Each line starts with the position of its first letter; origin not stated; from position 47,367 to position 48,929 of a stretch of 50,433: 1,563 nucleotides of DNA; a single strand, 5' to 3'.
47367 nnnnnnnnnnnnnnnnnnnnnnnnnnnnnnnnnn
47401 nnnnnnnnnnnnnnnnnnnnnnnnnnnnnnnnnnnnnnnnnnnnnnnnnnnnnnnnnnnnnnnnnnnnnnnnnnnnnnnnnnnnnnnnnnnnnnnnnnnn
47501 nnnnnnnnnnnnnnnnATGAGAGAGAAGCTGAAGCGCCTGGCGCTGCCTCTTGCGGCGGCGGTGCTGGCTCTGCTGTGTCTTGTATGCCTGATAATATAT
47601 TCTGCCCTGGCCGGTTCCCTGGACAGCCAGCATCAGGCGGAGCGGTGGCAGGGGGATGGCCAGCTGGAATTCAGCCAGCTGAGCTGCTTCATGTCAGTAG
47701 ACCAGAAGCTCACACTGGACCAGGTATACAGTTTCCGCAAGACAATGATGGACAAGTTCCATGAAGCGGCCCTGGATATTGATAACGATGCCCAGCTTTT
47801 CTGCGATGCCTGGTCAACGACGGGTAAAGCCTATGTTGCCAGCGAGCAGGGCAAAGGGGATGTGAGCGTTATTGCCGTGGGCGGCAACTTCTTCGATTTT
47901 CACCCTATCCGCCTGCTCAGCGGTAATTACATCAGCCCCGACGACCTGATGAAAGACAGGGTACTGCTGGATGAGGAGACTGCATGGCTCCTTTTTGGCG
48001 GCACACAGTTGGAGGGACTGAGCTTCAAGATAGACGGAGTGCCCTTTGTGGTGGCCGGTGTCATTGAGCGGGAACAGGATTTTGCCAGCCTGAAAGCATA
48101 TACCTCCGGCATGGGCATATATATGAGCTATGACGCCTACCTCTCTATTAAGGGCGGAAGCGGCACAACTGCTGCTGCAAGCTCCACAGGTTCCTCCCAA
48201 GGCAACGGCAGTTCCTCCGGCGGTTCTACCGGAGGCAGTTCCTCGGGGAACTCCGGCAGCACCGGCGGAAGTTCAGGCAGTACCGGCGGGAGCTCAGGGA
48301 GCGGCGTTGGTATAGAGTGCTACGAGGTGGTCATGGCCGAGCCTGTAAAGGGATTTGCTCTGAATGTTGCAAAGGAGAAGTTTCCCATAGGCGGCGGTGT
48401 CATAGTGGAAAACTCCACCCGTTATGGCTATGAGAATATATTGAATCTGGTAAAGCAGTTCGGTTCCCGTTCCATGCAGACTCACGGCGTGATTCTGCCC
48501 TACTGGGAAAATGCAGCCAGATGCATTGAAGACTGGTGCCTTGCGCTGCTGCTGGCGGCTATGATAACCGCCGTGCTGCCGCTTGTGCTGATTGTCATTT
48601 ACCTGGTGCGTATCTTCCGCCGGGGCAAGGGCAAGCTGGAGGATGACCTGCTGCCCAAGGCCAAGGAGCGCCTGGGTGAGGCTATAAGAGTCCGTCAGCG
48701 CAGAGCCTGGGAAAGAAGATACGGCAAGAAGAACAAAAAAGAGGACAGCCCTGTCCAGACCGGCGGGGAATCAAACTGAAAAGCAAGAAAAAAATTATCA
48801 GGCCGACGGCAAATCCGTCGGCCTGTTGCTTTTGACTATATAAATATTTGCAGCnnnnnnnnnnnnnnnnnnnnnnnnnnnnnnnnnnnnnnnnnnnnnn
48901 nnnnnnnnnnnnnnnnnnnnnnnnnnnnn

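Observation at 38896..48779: Seven-gene envelope locus: two-component system facing a fused lipoprotein, two importer permeases, a membrane-fusion protein and a MacB-ectodomain-only protein, with no ATPase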

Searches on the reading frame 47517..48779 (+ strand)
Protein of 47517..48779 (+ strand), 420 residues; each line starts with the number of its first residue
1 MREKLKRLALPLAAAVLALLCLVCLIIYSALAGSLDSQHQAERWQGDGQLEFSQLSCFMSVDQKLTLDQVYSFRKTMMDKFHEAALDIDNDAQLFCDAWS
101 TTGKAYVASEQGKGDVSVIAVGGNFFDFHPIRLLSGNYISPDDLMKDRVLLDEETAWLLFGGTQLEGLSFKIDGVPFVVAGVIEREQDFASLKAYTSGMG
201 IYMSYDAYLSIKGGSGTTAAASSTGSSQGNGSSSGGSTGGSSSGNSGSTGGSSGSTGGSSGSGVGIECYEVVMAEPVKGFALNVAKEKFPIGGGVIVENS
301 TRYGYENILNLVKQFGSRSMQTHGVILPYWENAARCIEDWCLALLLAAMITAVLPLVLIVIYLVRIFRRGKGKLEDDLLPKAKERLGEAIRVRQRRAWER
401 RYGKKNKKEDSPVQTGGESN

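Call 3: search_protein_families(library=pfam, proteins=[window:47517-48779:+], max_evalue=0.01)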
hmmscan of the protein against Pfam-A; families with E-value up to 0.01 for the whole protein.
window:47517-48779:+ (420 aa): 1 family
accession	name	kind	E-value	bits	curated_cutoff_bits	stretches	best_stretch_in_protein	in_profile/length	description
PF12704.14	MacB_PCD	-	6e-08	33.6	27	1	108-210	81-178/207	MacB-like periplasmic core domain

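Call 4: search_protein_families(library=ncbifam, proteins=[window:47517-48779:+], max_evalue=0.01)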
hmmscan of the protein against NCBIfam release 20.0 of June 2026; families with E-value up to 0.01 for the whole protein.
window:47517-48779:+ (420 aa): 0 families

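Call 5: find_related_loci(query=window:47517-48776:+, collection=genome_contigs, flank=10000)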
Query window:47517-48776:+ (420 aa) in genome_contigs; peptide patterns used: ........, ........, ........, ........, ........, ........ (x = any residue, [..] = any of these).
95 stretches matched a pattern; 21 encode a relative of the query (tblastn E <= 1e-3); 21 distinct loci.
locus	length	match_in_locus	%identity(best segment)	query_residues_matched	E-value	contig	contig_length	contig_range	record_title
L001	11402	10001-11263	81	1-414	0e+0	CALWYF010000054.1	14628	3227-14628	MAG: uncultured Oscillospiraceae bacterium isolate BRZ_NQ__bin25 genome assembly, contig: BRZ_NQ__NODE_2561_length_14628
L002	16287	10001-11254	81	1-411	0e+0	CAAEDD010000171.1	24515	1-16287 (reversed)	MAG TPA_asm: uncultured Oscillospiraceae bacterium, isolate HGM12977, WGS project CAAEDD010000000 data, contig: ERS39649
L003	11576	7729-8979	81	1-413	0e+0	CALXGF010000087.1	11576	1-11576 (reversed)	MAG: uncultured Oscillospiraceae bacterium isolate E06__bin180 genome assembly, contig: E06__k127_2653523, whole genome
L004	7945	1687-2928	80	1-412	0e+0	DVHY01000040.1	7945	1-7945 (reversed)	MAG TPA_asm: Candidatus Limivicinus faecipullorum isolate ChiHcec3-8852 ChiHcec3__C60951_L7945_SRR6323320, whole genome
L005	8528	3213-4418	81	1-406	0e+0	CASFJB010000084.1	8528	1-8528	uncultured Eubacteriales bacterium isolate O6_L1_382382_idba_bin.112 genome assembly, contig: O6_L1_382382_idba_bin.112.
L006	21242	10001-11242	81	1-412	0e+0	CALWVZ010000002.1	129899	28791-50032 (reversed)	MAG: uncultured Oscillospiraceae bacterium isolate BRZ_DM__bin54 genome assembly, contig: BRZ_DM__NODE_202_length_129899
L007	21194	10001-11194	77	1-409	0e+0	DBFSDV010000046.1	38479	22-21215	MAG TPA_asm: Candidatus Limivicinus sp. isolate MAG4285 contig46, whole genome shotgun sequence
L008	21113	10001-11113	65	1-407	1e-170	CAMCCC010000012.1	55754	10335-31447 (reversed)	MAG: uncultured bacterium isolate SRR17382097_bin.28_metaWRAP_v1.3_MAG genome assembly, contig: ERZ10544651.409, whole g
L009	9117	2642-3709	51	4-407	2e-138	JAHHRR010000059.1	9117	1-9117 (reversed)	MAG: Oscillospiraceae bacterium isolate MAG035 MAG035_59, whole genome shotgun sequence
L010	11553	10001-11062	52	7-409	2e-138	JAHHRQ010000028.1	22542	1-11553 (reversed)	MAG: Oscillospiraceae bacterium isolate MAG034 MAG034_28, whole genome shotgun sequence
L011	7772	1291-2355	50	4-407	3e-137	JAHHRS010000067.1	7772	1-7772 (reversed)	MAG: Oscillospiraceae bacterium isolate MAG036 MAG036_67, whole genome shotgun sequence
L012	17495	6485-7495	52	14-399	4e-136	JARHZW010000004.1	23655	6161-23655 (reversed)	MAG: Candidatus Limivicinus sp. isolate cluster1_bin.55 k127_56318, whole genome shotgun sequence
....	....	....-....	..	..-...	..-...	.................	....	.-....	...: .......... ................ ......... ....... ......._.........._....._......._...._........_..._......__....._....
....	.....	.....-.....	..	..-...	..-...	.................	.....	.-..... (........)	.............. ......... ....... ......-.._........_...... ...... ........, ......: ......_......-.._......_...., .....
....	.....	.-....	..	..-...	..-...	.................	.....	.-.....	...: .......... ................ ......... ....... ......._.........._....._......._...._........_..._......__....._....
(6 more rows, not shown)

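Call 10: search_protein_families(library=pfam, proteins=[L006:12500-13372:+, L006:13430-14245:-, L006:14363-15040:-, L006:15042-16145:-, L006:16413-17645:-, L006:17750-18427:-, L006:18917-20068:-], max_evalue=0.001)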
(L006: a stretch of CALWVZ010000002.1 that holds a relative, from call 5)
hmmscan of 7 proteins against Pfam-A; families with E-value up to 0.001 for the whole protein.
L006:12500-13372:+ (290 aa): 3 families
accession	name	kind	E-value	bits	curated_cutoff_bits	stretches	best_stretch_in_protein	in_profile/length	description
PF03466.25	LysR_substrate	-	6.4e-34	117.6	28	1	89-275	7-191/209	LysR substrate binding domain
PF00126.33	HTH_1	-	3.4e-18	65.8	26.6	1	6-62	4-60/60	Bacterial regulatory helix-turn-helix protein, lysR family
PF12727.12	PBP_like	-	0.00054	19.6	27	1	175-210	82-119/193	PBP superfamily domain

L006:13430-14245:- (271 aa): 1 family
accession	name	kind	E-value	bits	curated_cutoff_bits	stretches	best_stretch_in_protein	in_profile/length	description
PF03180.19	Lipoprotein_9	-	4.9e-67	226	27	1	29-270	1-235/236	NlpA lipoprotein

L006:14363-15040:- (225 aa): 1 family
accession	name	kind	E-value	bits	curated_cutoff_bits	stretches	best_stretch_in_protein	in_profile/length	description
PF00528.27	BPD_transp_1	-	5.8e-24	85.3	26.4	1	37-221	1-183/184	Binding-protein-dependent transport system inner membrane component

L006:15042-16145:- (367 aa): 5 families
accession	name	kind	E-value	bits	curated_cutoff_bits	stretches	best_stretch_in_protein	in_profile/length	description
PF00005.33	ABC_tran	-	1.9e-37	129.4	25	1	59-207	1-137/137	ABC transporter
PF09383.16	NIL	-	5.2e-20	71.5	24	1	293-364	1-72/73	NIL domain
PF13304.12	AAA_21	-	3.7e-08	34.2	27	0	175-243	234-304/304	AAA domain, putative AbiEii toxin, Type IV TA system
PF02463.25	SMC_N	-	1.2e-07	31.8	40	1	74-247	29-207/220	RecF/RecN/SMC N terminal domain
PF13401.12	AAA_22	-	0.00023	21.9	27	0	73-236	9-122/130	AAA domain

L006:16413-17645:- (410 aa): 0 families

L006:17750-18427:- (225 aa): 0 families

L006:18917-20068:- (383 aa): 4 families
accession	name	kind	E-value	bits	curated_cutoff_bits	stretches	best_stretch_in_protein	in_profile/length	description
PF02779.29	Transket_pyr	-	1.9e-48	164.8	27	1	72-235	2-171/174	Transketolase, pyrimidine binding domain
PF02780.25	Transketolase_C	-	9.3e-35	119.7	25.9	1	251-371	1-124/124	Transketolase, C-terminal domain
PF22613.1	Transketolase_C_1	-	2.1e-08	34.8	27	1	259-367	11-113/113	Transketolase-like TK C-terminal domain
PF17147.9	PFOR_II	-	0.00026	21.7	27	0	261-330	2-71/102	Pyruvate:ferredoxin oxidoreductase core domain II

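Call 12: find_homologous_proteins(query=window:47517-48776:+, max_evalue=0.001)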
Query window:47517-48776:+ (420 aa): 680 proteins with E <= 0.001 among 8000 candidates; the best 120 are listed.
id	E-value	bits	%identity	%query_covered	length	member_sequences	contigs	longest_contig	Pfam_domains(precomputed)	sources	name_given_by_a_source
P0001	3.7e-267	904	97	100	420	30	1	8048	PF12704.15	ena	-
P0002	1.4e-235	800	85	100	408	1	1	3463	PF12704.15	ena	-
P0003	4.6e-232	788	82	98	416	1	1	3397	PF12704.15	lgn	-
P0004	1.3e-228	777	81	98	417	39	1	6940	PF12704.15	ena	-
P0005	3.0e-227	772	81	98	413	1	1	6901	PF12704.15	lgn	-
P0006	4.2e-227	772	82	97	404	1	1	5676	PF12704.15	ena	-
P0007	4.5e-226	768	80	98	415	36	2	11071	PF12704.15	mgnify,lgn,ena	mgnify:FL=1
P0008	4.7e-226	768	80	98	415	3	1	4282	PF12704.15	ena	-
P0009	7.0e-226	768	81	97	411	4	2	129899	PF12704.15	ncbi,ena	-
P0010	1.0e-225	767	80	98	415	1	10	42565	PF12704.15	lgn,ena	-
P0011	2.2e-225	766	81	97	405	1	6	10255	PF12704.15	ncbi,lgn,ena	-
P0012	3.5e-225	765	80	97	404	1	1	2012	PF12704.15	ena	-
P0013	1.1e-224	764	81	97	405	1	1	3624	PF12704.15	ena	-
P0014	1.6e-224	763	80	98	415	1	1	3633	PF12704.15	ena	-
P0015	4.4e-224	762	81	97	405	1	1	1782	PF12704.15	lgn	-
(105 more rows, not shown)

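Call 17: search_solved_structures(query=window:47517-48776:+, max_evalue=10)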
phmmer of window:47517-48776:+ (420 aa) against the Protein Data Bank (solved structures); distinct sequences matched with E-value up to 10: 29.
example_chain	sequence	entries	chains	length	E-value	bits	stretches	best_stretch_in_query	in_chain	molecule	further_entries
3ftj_A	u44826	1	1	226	0.0055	18.7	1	112-216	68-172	Macrolide export ATP-binding/permease protein macB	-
9nqo_A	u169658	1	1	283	0.041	15.8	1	209-270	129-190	Galectin-3,Galectin-3,Galectin-3 in complex FN3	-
8e9z_A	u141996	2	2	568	0.15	14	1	227-264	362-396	Muscarinic acetylcholine receptor M3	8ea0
8e9y_A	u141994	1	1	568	0.16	13.9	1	227-264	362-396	Muscarinic acetylcholine receptor M3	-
7oi5_B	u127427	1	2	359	0.34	12.8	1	217-269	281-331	AP-2 complex subunit mu,F-BAR domain only protein 2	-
7ohz_B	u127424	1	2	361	0.35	12.8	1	217-269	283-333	AP-2 complex subunit mu,F-BAR domain only protein 2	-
5f9q_A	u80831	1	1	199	0.39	12.6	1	111-194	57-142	Macrolide export ATP-binding/permease protein YknZ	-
9n7g_A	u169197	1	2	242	0.43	12.5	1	221-265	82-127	Protein S100-A7 FN3 chimera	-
7ayp_A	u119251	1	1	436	0.44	12.4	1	207-270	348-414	Endo-1,4-beta-xylanase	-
8iy5_B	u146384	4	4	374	0.54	12.2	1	199-257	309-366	Guanine nucleotide-binding protein G(I)/G(S)/G(T) subunit beta-1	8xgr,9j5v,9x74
24xz_B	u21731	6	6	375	0.55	12.1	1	199-257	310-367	Guanine nucleotide-binding protein G(I)/G(S)/G(T) subunit beta-1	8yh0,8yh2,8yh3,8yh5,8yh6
9och_D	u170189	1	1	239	0.56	12.1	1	232-266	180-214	TAP transport inhibitor US6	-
7ay3_A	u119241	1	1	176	0.69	11.8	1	206-259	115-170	Endo-1,4-beta-xylanase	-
6trp_A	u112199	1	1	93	0.91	11.4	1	240-287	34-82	Peptide synthetase XpsB,Peptide synthetase XpsB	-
9ymg_C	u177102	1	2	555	1.2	11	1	206-274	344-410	Kinesin-like protein KIF18A, DARPin fusion protein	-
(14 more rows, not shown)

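Call 28: search_protein_representatives(protein=window:47517-48776:+)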
Query: 420 residues. Proteins with E-value up to 0.001 (for the whole library): 929; up to 1e-10: 745; up to 1e-30: 398. The best 150 are listed.
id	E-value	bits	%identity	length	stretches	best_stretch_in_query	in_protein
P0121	1.9e-121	422.1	55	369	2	12-225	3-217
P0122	1.9e-104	366.1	50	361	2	7-211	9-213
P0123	4.3e-95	335.3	49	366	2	8-212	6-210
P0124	8.9e-95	334.2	49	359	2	23-212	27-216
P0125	5.4e-93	328.4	50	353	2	14-211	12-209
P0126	1.3e-90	320.5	46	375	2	11-214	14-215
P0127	4.4e-89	315.5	44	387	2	24-211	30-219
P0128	2.5e-88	313.0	42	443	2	6-221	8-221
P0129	3.1e-84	299.5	43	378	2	2-213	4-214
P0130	8.6e-84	298.1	43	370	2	1-218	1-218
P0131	2.5e-81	290.0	43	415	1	20-405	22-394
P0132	2.6e-81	289.9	45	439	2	48-405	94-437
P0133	5.4e-80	285.6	46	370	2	15-208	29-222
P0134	6.9e-80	285.2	42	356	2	7-211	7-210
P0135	1.8e-78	280.5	56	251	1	6-236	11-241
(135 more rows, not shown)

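Call 30: find_related_loci(query=A2, collection=genome_contigs, flank=10000)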
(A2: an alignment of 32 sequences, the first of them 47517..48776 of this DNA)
Query A2 (420 aa) in genome_contigs; peptide patterns used: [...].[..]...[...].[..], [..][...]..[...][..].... (x = any residue, [..] = any of these).
599 stretches matched a pattern (row limit reached: there are more); 534 encode a relative of the query (tblastn E <= 1e-3); the best 80 are kept; 80 distinct loci.
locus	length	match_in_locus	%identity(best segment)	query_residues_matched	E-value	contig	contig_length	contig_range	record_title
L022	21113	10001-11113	66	1-407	8e-165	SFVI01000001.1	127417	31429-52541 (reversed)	MAG: bacterium isolate W2P28.024 Contig12, whole genome shotgun sequence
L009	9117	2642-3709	51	4-407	1e-137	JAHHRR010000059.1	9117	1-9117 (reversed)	MAG: Oscillospiraceae bacterium isolate MAG035 MAG035_59, whole genome shotgun sequence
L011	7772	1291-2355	50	4-407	2e-136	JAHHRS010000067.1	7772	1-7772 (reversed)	MAG: Oscillospiraceae bacterium isolate MAG036 MAG036_67, whole genome shotgun sequence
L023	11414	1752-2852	52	2-404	2e-131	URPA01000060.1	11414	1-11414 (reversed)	uncultured Clostridiales bacterium isolate UMGS1206 genome assembly, contig: NODE_2759_length_11414_cov_9.991549, whole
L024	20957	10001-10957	54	35-403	7e-131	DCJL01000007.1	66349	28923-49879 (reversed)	MAG TPA_asm: Clostridiales bacterium UBA1701 UBA1701_contig_825, whole genome shotgun sequence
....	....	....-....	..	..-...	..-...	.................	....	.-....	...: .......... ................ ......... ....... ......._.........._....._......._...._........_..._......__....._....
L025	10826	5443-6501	50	6-407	5e-129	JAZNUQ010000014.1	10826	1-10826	MAG: Candidatus Limivicinus sp. isolate T1900044796_TS20190262.MAGScoT_cleanbin_000035 SGB_2682_k141_1704803, whole geno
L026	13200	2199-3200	52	24-406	8e-129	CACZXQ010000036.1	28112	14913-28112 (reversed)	MAG: Ruminococcaceae bacterium isolate RUG13034 genome assembly, contig: RUG13034_asm_36, whole genome shotgun sequence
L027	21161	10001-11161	50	1-410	7e-127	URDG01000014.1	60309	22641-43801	uncultured Clostridiales bacterium isolate UMGS887 genome assembly, contig: NODE_202_length_60309_cov_6.538952, whole ge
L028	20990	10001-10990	52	31-408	7e-126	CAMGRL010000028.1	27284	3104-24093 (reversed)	MAG: uncultured Clostridia bacterium isolate SRR11551376_bin.30_metaWRAP_v1.3_MAG genome assembly, contig: ERZ11474002.7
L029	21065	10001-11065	48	1-402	1e-125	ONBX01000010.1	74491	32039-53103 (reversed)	uncultured Clostridiales bacterium isolate RUG166 genome assembly, contig: scaffold_437, whole genome shotgun sequence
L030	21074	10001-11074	50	2-408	5e-125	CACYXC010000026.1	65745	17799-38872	MAG: Ruminococcaceae bacterium isolate RUG12356 genome assembly, contig: RUG12356_asm_26, whole genome shotgun sequence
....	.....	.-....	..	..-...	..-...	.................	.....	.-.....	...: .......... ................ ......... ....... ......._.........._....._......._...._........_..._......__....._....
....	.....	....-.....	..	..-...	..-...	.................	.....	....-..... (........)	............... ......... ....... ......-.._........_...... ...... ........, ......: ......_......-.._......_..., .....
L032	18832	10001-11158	51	3-404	3e-123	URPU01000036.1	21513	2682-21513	uncultured Clostridiales bacterium isolate UMGS1230 genome assembly, contig: NODE_1142_length_21513_cov_13.091761, whole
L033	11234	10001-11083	47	4-411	6e-121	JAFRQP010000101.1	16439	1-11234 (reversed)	MAG: Oscillospiraceae bacterium isolate RGIG2711 Goat_Omasum-4__c643224, whole genome shotgun sequence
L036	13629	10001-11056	48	10-411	3e-116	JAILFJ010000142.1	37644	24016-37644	MAG: Oscillospiraceae bacterium isolate RUI069 k141_16326245_flag=0_multi=33.9006_len=37644, whole genome shotgun sequen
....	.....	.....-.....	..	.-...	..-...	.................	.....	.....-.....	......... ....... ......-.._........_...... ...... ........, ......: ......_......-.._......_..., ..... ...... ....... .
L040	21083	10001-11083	44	2-412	1e-112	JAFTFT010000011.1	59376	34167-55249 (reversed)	MAG: Oscillospiraceae bacterium isolate RGIG3778 Roe_deer_Abomasum-4__c919, whole genome shotgun sequence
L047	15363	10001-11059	41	1-401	4e-98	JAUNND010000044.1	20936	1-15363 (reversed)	MAG: Eubacteriales bacterium isolate S32M_St_metabat_39 NODE_1644_length_20936_cov_12.069393, whole genome shotgun seque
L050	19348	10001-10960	45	35-402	1e-95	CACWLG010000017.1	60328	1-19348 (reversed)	MAG: Ruminococcaceae bacterium isolate RUG10684 genome assembly, contig: RUG10684_asm_17, whole genome shotgun sequence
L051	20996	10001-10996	44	34-411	1e-94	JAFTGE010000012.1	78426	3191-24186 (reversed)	MAG: Oscillospiraceae bacterium isolate RGIG3789 Roe_deer_Abomasum-5__c826, whole genome shotgun sequence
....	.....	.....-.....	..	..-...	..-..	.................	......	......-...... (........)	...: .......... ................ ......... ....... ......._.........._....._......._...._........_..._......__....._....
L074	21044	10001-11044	36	1-384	6e-75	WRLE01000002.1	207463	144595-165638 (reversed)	MAG: Oscillospiraceae bacterium isolate Th196P3bin147 Ga0099364_10000027, whole genome shotgun sequence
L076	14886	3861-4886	35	10-409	2e-74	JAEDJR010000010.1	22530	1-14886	MAG: Oscillospiraceae bacterium isolate MAG193 NODE_1859_length_22530_cov_11.132992, whole genome shotgun sequence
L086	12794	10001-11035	34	1-405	5e-73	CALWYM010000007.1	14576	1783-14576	MAG: uncultured Oscillospiraceae bacterium isolate E24__bin153 genome assembly, contig: E24__k127_2026736, whole genome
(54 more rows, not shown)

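Call 34: predict_structure(alignment_id=A1)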
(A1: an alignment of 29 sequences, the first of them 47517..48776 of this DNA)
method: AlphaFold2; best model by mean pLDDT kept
length: 420 residues; sequences in the alignment: 29
mean_pLDDT: 75.3   pTM: 0.65
mean pLDDT of the five models: 75.3, 73.8, 73.7, 73.6, 71.8
residues with pLDDT >= 90: 94; 70-90: 204; 50-70: 60; < 50: 62
segments of 3 or more residues with pLDDT < 50: 188-190, 215-244, 246-262, 414-420
pLDDT, mean of each block of 10 residues (from residue 1): 74 88 93 78 79 90 86 87 68 79 92 92 85 74 79 91 87 93 67 58 91 55 38 41 42 36 77 86 89 87 88 70 67 84 91 84 79 58 74 82 58 45
secondary structure, 60 per line:
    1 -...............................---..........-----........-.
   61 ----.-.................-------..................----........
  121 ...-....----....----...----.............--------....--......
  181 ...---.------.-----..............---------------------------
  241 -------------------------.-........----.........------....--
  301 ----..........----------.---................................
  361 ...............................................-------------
elements in order: H2-32 H36-45 E51-58 H67-83 H91-94 E95-108 E113-123 H125-128 E133-136 E148-152 H153-160 E169-172 E175-183 E200-204 H205-213 E268-275 H280-288 E295-298 H305-314 H329-407
